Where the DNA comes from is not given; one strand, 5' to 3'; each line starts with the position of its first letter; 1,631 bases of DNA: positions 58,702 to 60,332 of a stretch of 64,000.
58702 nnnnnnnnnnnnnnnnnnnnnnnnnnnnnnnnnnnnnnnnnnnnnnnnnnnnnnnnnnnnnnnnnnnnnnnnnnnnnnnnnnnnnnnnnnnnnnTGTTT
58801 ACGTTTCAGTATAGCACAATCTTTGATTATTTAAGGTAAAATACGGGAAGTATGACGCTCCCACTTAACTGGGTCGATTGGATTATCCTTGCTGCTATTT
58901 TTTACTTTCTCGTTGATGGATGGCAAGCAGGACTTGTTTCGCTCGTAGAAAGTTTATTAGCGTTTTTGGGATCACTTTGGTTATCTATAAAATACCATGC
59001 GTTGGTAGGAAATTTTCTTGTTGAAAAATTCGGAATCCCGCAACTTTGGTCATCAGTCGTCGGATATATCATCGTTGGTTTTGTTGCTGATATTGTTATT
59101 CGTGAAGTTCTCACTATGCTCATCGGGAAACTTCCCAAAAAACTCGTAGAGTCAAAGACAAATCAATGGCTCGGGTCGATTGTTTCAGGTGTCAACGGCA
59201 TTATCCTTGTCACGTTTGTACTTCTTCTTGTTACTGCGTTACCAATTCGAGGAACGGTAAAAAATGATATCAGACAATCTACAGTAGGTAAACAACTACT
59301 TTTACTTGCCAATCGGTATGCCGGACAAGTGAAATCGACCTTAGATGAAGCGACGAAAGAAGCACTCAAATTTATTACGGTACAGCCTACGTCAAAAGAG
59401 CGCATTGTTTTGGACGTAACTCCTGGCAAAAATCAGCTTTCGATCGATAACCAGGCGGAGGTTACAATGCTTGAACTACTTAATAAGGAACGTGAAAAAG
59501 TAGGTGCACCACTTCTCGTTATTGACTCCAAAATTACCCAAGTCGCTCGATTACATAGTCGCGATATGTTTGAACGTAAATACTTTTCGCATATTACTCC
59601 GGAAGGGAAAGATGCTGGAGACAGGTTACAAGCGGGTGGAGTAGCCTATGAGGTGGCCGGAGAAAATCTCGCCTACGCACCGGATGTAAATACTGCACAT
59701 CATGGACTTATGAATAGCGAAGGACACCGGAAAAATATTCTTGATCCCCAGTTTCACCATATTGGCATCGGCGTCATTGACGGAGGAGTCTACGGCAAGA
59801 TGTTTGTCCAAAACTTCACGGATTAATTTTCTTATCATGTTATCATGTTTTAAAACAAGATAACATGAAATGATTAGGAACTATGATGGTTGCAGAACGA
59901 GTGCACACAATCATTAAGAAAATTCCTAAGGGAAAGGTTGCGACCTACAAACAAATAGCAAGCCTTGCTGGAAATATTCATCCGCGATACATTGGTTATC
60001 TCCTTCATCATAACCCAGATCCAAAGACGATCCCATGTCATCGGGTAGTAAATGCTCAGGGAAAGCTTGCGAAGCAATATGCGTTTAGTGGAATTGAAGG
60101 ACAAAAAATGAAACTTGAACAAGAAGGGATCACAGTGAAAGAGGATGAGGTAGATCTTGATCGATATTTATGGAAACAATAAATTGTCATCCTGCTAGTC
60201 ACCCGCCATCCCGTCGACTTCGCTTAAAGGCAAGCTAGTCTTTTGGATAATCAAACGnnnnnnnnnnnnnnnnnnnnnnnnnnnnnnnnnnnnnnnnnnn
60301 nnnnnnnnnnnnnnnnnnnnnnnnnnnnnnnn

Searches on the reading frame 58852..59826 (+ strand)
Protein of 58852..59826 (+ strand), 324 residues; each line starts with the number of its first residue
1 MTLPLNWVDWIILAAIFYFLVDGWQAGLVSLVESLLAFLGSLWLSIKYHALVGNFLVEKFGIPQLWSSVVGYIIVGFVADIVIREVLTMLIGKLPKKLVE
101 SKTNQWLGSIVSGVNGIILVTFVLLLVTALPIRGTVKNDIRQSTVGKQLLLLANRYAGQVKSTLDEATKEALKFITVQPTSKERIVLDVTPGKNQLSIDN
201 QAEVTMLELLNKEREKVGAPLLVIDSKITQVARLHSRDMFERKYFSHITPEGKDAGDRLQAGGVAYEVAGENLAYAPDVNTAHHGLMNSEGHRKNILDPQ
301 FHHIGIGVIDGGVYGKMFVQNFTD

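Call 15: search_protein_families(library=pfam, max_evalue=0.01, proteins=[window:58852-59826:+])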
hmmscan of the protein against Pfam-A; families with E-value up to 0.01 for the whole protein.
window:58852-59826:+ (324 aa): 2 families
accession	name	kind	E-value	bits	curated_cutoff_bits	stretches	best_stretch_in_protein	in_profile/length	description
PF00188.32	CAP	-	3.7e-17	63.7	21.1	1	207-322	1-117/117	Cysteine-rich secretory protein family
PF02674.22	Colicin_V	-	9.5e-17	61.8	29.3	1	8-145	1-135/144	Colicin V production protein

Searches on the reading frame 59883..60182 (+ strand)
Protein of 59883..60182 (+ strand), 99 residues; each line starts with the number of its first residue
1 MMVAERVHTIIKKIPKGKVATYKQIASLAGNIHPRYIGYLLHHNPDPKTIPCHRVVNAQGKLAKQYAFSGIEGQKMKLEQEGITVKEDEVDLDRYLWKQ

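Call 15: search_protein_families(library=pfam, max_evalue=0.01, proteins=[window:59883-60182:+])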
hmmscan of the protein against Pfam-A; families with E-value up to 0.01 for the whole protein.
window:59883-60182:+ (99 aa): 1 family
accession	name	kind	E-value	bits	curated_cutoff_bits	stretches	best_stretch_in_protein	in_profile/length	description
PF01035.26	DNA_binding_1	-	1.7e-23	82.7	27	1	4-83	3-81/81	6-O-methylguanine DNA methyltransferase, DNA binding domain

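Call 65: list_cluster_members(proteins=[window:59883-60182:+, window:21333-21677:-])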
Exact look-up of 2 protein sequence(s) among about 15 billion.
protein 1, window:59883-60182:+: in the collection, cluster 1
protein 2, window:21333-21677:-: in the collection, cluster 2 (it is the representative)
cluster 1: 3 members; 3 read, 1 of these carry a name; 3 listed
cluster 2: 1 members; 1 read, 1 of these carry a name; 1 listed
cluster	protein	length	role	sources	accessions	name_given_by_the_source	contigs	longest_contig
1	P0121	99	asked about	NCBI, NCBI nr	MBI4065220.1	MGMT family protein [Candidatus Gottesmanbacteria bacterium]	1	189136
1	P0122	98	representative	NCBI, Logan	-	-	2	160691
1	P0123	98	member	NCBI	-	-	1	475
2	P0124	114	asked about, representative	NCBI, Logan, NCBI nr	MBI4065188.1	hypothetical protein HY409_02370 [Candidatus Gottesmanbacteria bacterium] | hypothetical protein [Candidatus Gottesmanbacteria bacterium]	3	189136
